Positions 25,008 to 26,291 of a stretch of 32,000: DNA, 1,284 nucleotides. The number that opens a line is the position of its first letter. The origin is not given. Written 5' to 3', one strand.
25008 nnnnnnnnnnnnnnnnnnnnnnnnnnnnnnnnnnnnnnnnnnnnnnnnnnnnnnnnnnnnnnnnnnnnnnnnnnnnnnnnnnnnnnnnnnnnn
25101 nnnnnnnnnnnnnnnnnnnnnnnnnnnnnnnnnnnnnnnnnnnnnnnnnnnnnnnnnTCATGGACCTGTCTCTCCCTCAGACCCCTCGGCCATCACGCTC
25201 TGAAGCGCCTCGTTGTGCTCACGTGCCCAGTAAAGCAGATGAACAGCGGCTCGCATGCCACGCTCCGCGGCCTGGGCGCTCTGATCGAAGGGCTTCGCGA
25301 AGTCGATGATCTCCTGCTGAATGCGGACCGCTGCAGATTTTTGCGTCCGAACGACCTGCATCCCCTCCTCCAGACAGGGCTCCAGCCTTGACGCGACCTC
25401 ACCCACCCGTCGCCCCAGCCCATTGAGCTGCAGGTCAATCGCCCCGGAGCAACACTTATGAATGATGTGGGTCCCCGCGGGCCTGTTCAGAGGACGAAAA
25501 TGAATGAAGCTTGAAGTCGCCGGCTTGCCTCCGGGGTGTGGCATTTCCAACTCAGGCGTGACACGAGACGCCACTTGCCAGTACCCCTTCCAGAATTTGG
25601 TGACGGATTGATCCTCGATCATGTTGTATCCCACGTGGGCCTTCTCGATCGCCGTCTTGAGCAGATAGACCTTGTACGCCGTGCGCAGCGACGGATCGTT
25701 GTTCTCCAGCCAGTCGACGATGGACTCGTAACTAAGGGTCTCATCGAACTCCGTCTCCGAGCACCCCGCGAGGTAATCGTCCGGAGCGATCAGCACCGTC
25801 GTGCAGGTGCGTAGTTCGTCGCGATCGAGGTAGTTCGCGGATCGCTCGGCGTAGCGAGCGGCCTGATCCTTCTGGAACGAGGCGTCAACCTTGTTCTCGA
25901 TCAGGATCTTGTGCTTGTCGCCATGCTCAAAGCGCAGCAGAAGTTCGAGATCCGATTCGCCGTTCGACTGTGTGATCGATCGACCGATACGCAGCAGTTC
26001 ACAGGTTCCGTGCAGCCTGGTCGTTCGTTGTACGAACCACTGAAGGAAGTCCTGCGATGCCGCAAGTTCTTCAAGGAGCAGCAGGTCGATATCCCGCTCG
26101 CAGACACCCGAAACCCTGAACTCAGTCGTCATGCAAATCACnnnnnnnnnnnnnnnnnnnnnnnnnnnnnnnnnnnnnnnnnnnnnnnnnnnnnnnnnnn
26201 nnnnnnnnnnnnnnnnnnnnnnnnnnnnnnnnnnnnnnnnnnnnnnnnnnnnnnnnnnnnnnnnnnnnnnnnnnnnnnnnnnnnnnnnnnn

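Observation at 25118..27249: WYL regulator + orphan PD-(D/E)XK nuclease grafted onto the 5' end of a type I-C cas operon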

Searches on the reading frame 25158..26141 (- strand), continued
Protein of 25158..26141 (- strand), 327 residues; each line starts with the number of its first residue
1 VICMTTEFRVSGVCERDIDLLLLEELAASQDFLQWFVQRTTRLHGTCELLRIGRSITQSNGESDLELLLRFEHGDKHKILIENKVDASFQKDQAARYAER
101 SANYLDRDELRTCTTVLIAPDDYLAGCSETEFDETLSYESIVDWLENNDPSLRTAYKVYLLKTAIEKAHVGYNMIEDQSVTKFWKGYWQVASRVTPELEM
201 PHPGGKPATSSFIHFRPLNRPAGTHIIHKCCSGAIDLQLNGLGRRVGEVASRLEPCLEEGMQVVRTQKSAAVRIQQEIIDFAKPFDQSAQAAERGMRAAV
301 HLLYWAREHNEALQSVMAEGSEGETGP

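Call 24: find_encoding_contigs(protein=P0103, flank=8000, max_places=2)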
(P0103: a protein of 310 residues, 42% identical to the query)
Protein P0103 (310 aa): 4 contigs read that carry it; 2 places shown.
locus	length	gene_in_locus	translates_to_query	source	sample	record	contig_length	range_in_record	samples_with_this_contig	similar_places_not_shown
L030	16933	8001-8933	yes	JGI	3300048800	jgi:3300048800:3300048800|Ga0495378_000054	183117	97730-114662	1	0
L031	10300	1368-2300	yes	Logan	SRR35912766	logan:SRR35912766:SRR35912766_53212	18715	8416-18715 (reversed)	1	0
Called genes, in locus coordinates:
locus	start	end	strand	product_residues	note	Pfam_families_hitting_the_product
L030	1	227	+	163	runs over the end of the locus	-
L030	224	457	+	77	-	-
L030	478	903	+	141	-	-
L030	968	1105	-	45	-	-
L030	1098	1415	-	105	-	-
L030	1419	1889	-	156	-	-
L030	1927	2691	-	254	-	PF13432:TPR_16 (weak)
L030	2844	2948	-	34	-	-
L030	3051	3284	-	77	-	PF13443:HTH_26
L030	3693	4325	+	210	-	PF22266:DUF6953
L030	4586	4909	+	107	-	PF00176:SNF2-rel_dom (weak)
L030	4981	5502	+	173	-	-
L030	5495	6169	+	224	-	-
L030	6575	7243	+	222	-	PF14487:DarT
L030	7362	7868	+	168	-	PF22522:DUF6998 (weak)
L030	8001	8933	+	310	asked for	-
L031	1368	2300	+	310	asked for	-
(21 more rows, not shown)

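Call 25: find_encoding_contigs(protein=P0117, flank=8000, max_places=2)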
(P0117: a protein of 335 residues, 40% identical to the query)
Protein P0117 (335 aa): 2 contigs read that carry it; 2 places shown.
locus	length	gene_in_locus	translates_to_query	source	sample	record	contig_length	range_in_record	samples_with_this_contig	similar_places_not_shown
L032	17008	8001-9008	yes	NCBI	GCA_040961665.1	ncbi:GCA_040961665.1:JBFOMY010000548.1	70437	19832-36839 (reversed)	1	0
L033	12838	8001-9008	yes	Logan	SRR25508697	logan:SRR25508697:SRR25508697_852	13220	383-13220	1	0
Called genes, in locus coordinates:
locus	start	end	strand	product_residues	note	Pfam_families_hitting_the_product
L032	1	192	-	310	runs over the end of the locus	PF13391:HNH_2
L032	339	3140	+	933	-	PF00270:DEAD, PF04851:ResIII, PF18766:SWI2_SNF2, PF00271:Helicase_C (weak), PF08463:EcoEI_R_C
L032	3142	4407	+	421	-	PF01420:Methylase_S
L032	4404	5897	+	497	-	PF12161:HsdM_N, PF02384:N6_Mtase, PF01170:UPF0020 (faint)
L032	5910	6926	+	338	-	PF28530:DUF8426, PF04471:Mrr_cat, PF22722:NA-iREase1 (weak)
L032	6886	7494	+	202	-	-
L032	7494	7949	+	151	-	-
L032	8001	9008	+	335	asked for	-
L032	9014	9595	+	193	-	-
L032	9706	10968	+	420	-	PF08378:NERD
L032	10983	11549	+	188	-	-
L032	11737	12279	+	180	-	-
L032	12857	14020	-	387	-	PF07676:PD40 (faint), PF23381:Beta-prop_IFT122_1st (faint), PF26550:Tricorn_2nd (faint), PF00930:DPPIV_N (faint), PF25174:Beta-prop_THOC3 (faint), PF26549:Tricorn_N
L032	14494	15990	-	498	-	PF26549:Tricorn_N (faint), PF26550:Tricorn_2nd, PF07676:PD40 (faint)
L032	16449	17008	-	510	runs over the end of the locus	PF26549:Tricorn_N (faint), PF07676:PD40 (faint)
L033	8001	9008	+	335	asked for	-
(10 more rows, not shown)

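Call 28: fold_search(model_id=the predicted structure, library=pdb)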
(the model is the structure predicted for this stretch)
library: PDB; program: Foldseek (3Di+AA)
matches with E <= 10: 1094; with E <= 0.001: 0
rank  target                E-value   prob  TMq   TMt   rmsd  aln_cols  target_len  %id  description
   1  1wtd_B                1.4e-03  0.90  0.23  0.26  13.8       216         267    9  Crystal structure of type II restrcition endonuclease, EcoO109I DNA-free form (released 2004-12-14)
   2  5gkj_B                2.3e-03  1.00  0.23  0.30   6.7       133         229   14  Structure of EndoMS in apo form (released 2016-11-02)
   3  4f0p_A                2.3e-03  0.98  0.26  0.20  11.2       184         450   10  MspJI Restriction Endonuclease - P31 Form (released 2012-08-08)
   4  6wan_F                5.0e-03  0.96  0.25  0.20  10.2       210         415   12  Structure of Acinetobacter baumannii Cap4 SAVED/CARF-domain containing receptor with the cyclic trinucleotide 3'3'3'-c (released 2020-06-17)
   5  6wam_F                8.1e-03  0.72  0.21  0.17  18.3       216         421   14  Structure of Acinetobacter baumannii Cap4 SAVED/CARF-domain containing receptor (released 2020-06-17)
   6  4f0p_C                1.2e-02  0.63  0.21  0.16  13.1       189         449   12  MspJI Restriction Endonuclease - P31 Form (released 2012-08-08)
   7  3k40_A                2.4e-02  0.41  0.14  0.11  11.2       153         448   12  Crystal structure of Drosophila 3,4-dihydroxyphenylalanine decarboxylase (released 2010-02-02)
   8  4f0p_B                2.5e-02  0.90  0.27  0.20  11.1       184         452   10  MspJI Restriction Endonuclease - P31 Form (released 2012-08-08)
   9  7eiw_A                2.7e-02  0.47  0.16  0.12  10.2       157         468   10  Human histidine decarboxylase mutant Y334F reacted with histidine (released 2022-04-06)
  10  8q3b_E                3.4e-02  0.93  0.20  0.29   5.2       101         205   10  The closed state of the ASFV apo-RNA polymerase (released 2024-02-14)
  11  9uwz_A                3.9e-02  0.80  0.22  0.43   7.2       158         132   12  Crystal structure of the type III secretion chaperone VecA from Vibrio parahaemolyticus (released 2025-06-25)
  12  7eiw_B                3.9e-02  0.41  0.16  0.12  10.2       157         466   10  Human histidine decarboxylase mutant Y334F reacted with histidine (released 2022-04-06)
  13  9k9u_A                3.9e-02  0.08  0.12  0.05  25.1       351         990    9  MPXV DNA polymerase complex in editing state 1 (released 2025-02-26)
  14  6vm5                  4.1e-02  0.54  0.21  0.17  16.9       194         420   10  Structure of Moraxella osloensis Cap4 SAVED/CARF-domain containing receptor (released 2020-06-17)
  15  6m9g_A                4.1e-02  0.10  0.11  0.12  20.3       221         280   15  BbvCI B2 dimer with Ta6Br14 clusters (released 2018-11-14)
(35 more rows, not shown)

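Call 52: search_protein_families(library=pfam, alignment_id=A3, max_evalue=0.001)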
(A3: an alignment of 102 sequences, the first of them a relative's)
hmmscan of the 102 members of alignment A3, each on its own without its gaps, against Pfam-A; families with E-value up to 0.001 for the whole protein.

A. member 1, L001:141-416:+ (91 aa): 0 families

B. families by the number of members that match (of 102 scanned): 131 families (the first 25 are shown)
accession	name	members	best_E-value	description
PF00589.27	Phage_integrase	2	1.6e-39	Phage integrase family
PF02518.31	HATPase_c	2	6.4e-25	Histidine kinase-, DNA gyrase B-, and HSP90-like ATPase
PF02743.24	dCache_1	2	7e-24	Cache domain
PF04851.21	ResIII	2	3.6e-13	Type III restriction enzyme, res subunit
PF00512.31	HisKA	2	4.3e-13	His Kinase A (phospho-acceptor) domain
PF02092.22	tRNA_synt_2f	1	1.9e-189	Glycyl-tRNA synthetase beta subunit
PF01804.23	Penicil_amidase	1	1.4e-149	Penicillin amidase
PF02781.21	G6PD_C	1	1.3e-125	Glucose-6-phosphate dehydrogenase, C-terminal domain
PF17831.6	PDH_E1_M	1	4.3e-103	Pyruvate dehydrogenase E1 component middle domain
PF00749.27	tRNA-synt_1c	1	9.9e-99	tRNA synthetases class I (E and Q), catalytic domain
PF02896.24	PEP-utilizers_C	1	5e-83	PEP-utilising enzyme, PEP-binding domain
PF00579.31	tRNA-synt_1b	1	4.8e-77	tRNA synthetases class I (W and Y)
PF01434.24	Peptidase_M41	1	3e-71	Peptidase family M41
PF00479.28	G6PD_N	1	8e-66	Glucose-6-phosphate dehydrogenase, NAD binding domain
PF06884.16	DUF1264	1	1.7e-61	Protein of unknown function (DUF1264)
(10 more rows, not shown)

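Call 53: search_protein_families(library=padloc, alignment_id=A3, max_evalue=0.00001)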
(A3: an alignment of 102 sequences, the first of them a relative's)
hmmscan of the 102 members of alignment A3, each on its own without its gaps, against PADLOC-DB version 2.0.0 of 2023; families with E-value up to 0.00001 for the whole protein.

A. member 1, L001:141-416:+ (91 aa): 0 families

B. families by the number of members that match (of 102 scanned): 50 families (the first 25 are shown)
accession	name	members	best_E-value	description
PDLC01087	C3a187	1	1.4e-79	NERD+UvrD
PDLC04833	PDC-S03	1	3.4e-68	-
PDLC03040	REase_I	1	2.9e-65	Type I restriction enzyme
PDLC02196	IetA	1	1e-36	-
PDLC04232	IetA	1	2.3e-32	-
PDLC02195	IetA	1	4.6e-30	-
PDLC04835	PDC-S03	1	1.1e-29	-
PDLC04231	IetA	1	6.7e-22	-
PDLC02707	PbeA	1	1.7e-21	PbeA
PDLC04832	PDC-S03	1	2.1e-21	-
PDLC04772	PDC-M68A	1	2.2e-21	-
PDLC03659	mREase_IV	1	8.1e-19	Type IV methyl-directed restriction enzyme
PDLC02903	pVip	1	1e-17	Viperins not associated with kinases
PDLC02704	PbeA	1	1.8e-17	PbeA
PDLC02904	pVip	1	2.8e-17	Viperins associated with kinases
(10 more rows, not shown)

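Call 77: search_protein_families(library=phrogs, proteins=[window:25158-26132:-], max_evalue=0.01)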
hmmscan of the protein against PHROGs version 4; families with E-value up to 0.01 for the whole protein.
window:25158-26132:- (324 aa): 0 families

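Call 78: fold_search(model_id=the predicted structure, library=viral)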
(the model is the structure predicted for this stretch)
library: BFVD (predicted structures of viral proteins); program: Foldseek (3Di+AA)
matches with E <= 10: 1013; with E <= 0.001: 1
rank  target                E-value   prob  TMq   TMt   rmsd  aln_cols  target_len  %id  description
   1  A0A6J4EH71            1.3e-04  1.00  0.27  0.34  13.0       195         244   11  (no name in the UniProt tables at hand)
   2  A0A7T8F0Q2            1.1e-03  0.84  0.19  0.26  16.8       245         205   10  (no name in the UniProt tables at hand)
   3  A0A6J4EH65            1.3e-03  1.00  0.34  0.52   5.4       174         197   13  (no name in the UniProt tables at hand)
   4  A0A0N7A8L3            1.7e-03  1.00  0.28  0.47   6.7       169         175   10  (no name in the UniProt tables at hand)
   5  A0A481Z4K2            2.9e-03  0.97  0.26  0.19  16.8       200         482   10  Uncharacterized protein [Pithovirus LCPAC201]
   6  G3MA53                4.9e-03  0.89  0.17  0.36   8.1       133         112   11  Gp312 [Bacillus phage G]
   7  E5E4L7                6.7e-03  0.84  0.19  0.25  11.6       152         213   10  MotA activator of middle period transcription [Acinetobacter phage Acj61]
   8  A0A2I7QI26            1.1e-02  0.16  0.10  0.17  18.5       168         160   14  Uncharacterized protein [Vibrio phage Aphrodite1]
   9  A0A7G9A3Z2            1.3e-02  0.85  0.24  0.25   8.9       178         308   11  Uncharacterized protein [Bacteriophage sp.]
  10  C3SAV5                1.4e-02  0.51  0.17  0.20  13.2       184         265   17  E4 34k [Murine adenovirus 3]
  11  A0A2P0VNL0            2.0e-02  0.96  0.20  0.07   4.6       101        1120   13  ubiquitinyl hydrolase 1 [Tetraselmis virus 1]
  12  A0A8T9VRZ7            2.0e-02  0.85  0.21  0.35  10.7       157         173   12  (no name in the UniProt tables at hand)
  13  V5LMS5                2.2e-02  0.80  0.16  0.29   9.1       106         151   12  (no name in the UniProt tables at hand)
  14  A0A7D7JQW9            2.2e-02  0.11  0.13  0.13  25.5       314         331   10  (no name in the UniProt tables at hand)
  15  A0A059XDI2            2.4e-02  0.57  0.20  0.25  14.4       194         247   11  E4 34 kDa protein [California sea lion adenovirus 1]
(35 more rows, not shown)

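Call 80: search_protein_families(library=padloc, proteins=[L024:11513-12673:-, L029:3036-4127:+, P0002, P0006, P0070, P0117], max_evalue=0.001)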
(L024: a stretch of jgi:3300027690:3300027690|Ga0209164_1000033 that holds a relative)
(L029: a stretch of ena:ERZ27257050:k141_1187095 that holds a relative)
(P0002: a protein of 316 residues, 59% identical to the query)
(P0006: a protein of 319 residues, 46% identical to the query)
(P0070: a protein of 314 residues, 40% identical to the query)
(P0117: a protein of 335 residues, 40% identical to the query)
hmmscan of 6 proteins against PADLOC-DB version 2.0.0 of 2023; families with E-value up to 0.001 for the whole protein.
L024:11513-12673:- (386 aa): 14 families
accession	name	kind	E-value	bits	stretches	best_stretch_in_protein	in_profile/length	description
PDLC04972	PDC-S26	-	1.8e-113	377.8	1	2-381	8-389/397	-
PDLC04977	PDC-S26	-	2.5e-97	324.5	1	2-367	7-385/400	-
PDLC04971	PDC-S26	-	2.4e-67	225.6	1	5-365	14-389/415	-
PDLC04983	PDC-S26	-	1.4e-26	91.9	1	25-158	36-163/413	-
PDLC04980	PDC-S26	-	8.1e-24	82.7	1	25-200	32-212/389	-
PDLC04975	PDC-S26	-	9.6e-24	82.3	1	1-212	1-201/351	-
PDLC04974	PDC-S26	-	6.5e-21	73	1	25-237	33-249/401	-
PDLC04981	PDC-S26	-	5.4e-20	70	1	4-296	6-271/358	-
PDLC04982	PDC-S26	-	1.8e-15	55.1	1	22-255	22-264/392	-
PDLC04969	PDC-S26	-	2.9e-10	37.8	1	7-118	13-118/367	-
PDLC04970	PDC-S26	-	9.6e-10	36.2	1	24-119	29-123/373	-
PDLC04979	PDC-S26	-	2.4e-09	34.6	1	25-134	25-125/383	-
PDLC04973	PDC-S26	-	5e-09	34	1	22-199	40-211/394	-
PDLC04976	PDC-S26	-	1.1e-06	26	1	25-132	33-141/451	-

L029:3036-4127:+ (363 aa): 6 families
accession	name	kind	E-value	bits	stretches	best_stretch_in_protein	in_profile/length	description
PDLC04977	PDC-S26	-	1.9e-11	41.8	1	66-169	86-182/400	-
PDLC04972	PDC-S26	-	2.3e-11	41.7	1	63-141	82-159/397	-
PDLC04983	PDC-S26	-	6.2e-08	30.4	1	53-123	65-140/413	-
PDLC04971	PDC-S26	-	1.6e-07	28.6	1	53-141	79-172/415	-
PDLC04980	PDC-S26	-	5.4e-06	24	1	84-122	106-144/389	-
PDLC04974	PDC-S26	-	4.3e-05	20.9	1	86-122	109-145/401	-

P0002 (316 aa): 4 families
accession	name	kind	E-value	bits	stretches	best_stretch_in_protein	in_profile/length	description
PDLC04974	PDC-S26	-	2e-05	22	1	62-143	110-188/401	-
PDLC04983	PDC-S26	-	3.8e-05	21.3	1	28-98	71-138/413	-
PDLC04980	PDC-S26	-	0.00024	18.6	1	48-105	95-157/389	-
PDLC04971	PDC-S26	-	0.00045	17.2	1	58-98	113-153/415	-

P0006 (319 aa): 0 families

P0070 (314 aa): 0 families

P0117 (335 aa): 0 families

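Call 103: find_related_loci(query=A1, collection=viral_contigs, flank=6000)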
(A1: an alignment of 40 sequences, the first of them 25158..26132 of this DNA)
Query A1 (324 aa) in viral_contigs; peptide patterns used: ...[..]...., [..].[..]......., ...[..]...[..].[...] (x = any residue, [..] = any of these).
95 stretches matched a pattern; 1 encode a relative of the query (tblastn E <= 1e-3); 1 distinct loci.
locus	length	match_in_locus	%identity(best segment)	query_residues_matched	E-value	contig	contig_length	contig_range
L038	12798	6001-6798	35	12-279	2e-39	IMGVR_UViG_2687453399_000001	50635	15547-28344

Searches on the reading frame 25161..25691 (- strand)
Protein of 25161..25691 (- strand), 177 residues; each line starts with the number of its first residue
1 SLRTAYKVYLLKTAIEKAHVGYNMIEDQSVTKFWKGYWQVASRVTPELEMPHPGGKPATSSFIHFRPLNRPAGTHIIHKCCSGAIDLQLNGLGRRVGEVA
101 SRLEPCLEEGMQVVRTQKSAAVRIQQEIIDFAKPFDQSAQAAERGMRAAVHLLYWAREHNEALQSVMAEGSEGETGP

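Call 36: search_protein_families(library=pfam, proteins=[window:25161-25691:-], max_evalue=10)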
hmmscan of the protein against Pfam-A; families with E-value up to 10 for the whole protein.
window:25161-25691:- (177 aa): 1 family
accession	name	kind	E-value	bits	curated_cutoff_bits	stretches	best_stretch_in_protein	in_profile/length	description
PF08769.17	Spo0A_C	-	0.013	15.9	25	1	109-170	22-83/104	Sporulation initiation factor Spo0A C terminal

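Call 45: predict_structure(alignment_id=A2)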
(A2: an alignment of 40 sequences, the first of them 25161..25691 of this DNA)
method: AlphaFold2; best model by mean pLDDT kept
length: 177 residues; sequences in the alignment: 40
mean_pLDDT: 95.5   pTM: 0.85
mean pLDDT of the five models: 95.5, 94.9, 94.8, 94.3, 93.1
residues with pLDDT >= 90: 160; 70-90: 15; 50-70: 2; < 50: 0
segments of 3 or more residues with pLDDT < 50: none
pLDDT, mean of each block of 10 residues (from residue 1): 95 91 89 98 98 96 97 98 98 97 98 97 98 96 98 98 96 74
secondary structure, 60 per line:
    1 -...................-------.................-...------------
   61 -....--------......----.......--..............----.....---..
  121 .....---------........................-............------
elements in order: H2-20 H28-44 E62-65 E74-79 E84-90 H93-106 E111-115 E119-125 H135-158 H160-171

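Call 48: fold_search(model_id=the predicted structure, library=pdb)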
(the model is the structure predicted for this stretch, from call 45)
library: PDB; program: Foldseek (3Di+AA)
matches with E <= 10: 789; with E <= 0.001: 0
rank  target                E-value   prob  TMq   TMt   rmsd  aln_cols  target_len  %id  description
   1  1kaf_A                1.7e-02  0.92  0.32  0.44   5.7       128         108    8  DNA Binding Domain Of The Phage T4 Transcription Factor MotA (AA105-211) (released 2001-11-21)
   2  1kaf_D                2.1e-02  0.87  0.27  0.40   7.3       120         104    6  DNA Binding Domain Of The Phage T4 Transcription Factor MotA (AA105-211) (released 2001-11-21)
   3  9uwz_A                2.1e-02  0.85  0.35  0.43   7.0       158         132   12  Crystal structure of the type III secretion chaperone VecA from Vibrio parahaemolyticus (released 2025-06-25)
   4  1kaf_E                2.5e-02  0.84  0.27  0.41   7.3       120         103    6  DNA Binding Domain Of The Phage T4 Transcription Factor MotA (AA105-211) (released 2001-11-21)
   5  6vu7_D                3.1e-02  0.44  0.28  0.34   7.9       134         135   10  Crystal structure of YbjN, a putative transcription regulator from E. coli (released 2020-03-11)
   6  5jlt_B                4.5e-02  0.72  0.29  0.42   7.7       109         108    8  The crystal structure of the bacteriophage T4 MotA C-terminal domain in complex with dsDNA reveals a novel protein-DNA (released 2017-05-03)
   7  2plg_A                4.5e-02  0.60  0.36  0.40  11.3       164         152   10  Crystal structure of T110839 protein from Synechococcus elongatus (released 2007-05-01)
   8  8v7s_B                4.5e-02  0.12  0.18  0.17  17.5       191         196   10  IpaD (122-321) Apo Structure (released 2024-08-21)
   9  5jlt_D                4.7e-02  0.82  0.33  0.48   5.4       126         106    7  The crystal structure of the bacteriophage T4 MotA C-terminal domain in complex with dsDNA reveals a novel protein-DNA (released 2017-05-03)
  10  7eiw_A                6.1e-02  0.44  0.25  0.12   8.6       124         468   11  Human histidine decarboxylase mutant Y334F reacted with histidine (released 2022-04-06)
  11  3lws_F                6.9e-02  0.30  0.20  0.12   8.6       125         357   14  Crystal structure of Putative aromatic amino acid beta-eliminating lyase/threonine aldolase. (YP_001813866.1) from Exi (released 2010-03-31)
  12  1jyo_A                7.4e-02  0.33  0.27  0.34   8.0       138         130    9  Structure of the Salmonella Virulence Effector SptP in Complex with its Secretion Chaperone SicP (released 2001-11-07)
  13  1e3m_B                8.4e-02  0.14  0.15  0.04  21.7        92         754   16  The crystal structure of E. coli MutS binding to DNA with a G:T mismatch (released 2000-11-01)
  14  4q5h_A                8.9e-02  0.41  0.24  0.25  11.0        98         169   15  Shigella Effector Kinase OspG bound to AMPPNP and E2-Ub UbcH7-Ub Conjugate (released 2014-07-02)
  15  4e1o_A                8.9e-02  0.38  0.25  0.12   8.7       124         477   11  Human histidine decarboxylase complex with Histidine methyl ester (HME) (released 2012-07-18)
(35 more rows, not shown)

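Call 87: search_protein_representatives(protein=window:25161-25691:-)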
Query: 177 residues. Proteins with E-value up to 0.001 (for the whole library): 644; up to 1e-10: 324; up to 1e-30: 15. The best 150 are listed.
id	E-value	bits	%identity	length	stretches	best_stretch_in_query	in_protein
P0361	8.6e-64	230.8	40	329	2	3-156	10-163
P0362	1.4e-39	152.0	46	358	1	3-167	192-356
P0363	2.1e-39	151.5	45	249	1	3-168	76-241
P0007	2.7e-35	138.1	42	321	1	4-169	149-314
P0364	5.9e-35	137.0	43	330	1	3-168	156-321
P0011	1.6e-33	132.3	39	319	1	3-168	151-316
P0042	2.4e-33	131.8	42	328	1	3-164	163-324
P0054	5.8e-33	130.5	43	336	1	3-166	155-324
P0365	9.7e-33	129.8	40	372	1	3-168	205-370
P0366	1.4e-32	129.2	39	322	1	3-170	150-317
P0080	2.1e-32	128.7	45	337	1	3-165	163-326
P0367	4.7e-32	127.5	44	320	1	3-163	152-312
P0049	2.0e-31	125.5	39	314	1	3-160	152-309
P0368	3.5e-31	124.7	41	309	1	3-155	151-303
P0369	1.0e-30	123.2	41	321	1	3-163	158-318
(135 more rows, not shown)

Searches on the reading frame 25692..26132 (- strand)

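Call 36: search_protein_families(library=pfam, proteins=[window:25692-26132:-], max_evalue=10)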
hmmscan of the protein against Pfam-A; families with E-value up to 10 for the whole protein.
window:25692-26132:- (147 aa): 1 family
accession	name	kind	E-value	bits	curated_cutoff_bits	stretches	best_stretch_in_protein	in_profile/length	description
PF14281.12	PDDEXK_4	-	3.9e-08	33.9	22.3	1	54-144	72-162/183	PD-(D/E)XK nuclease superfamily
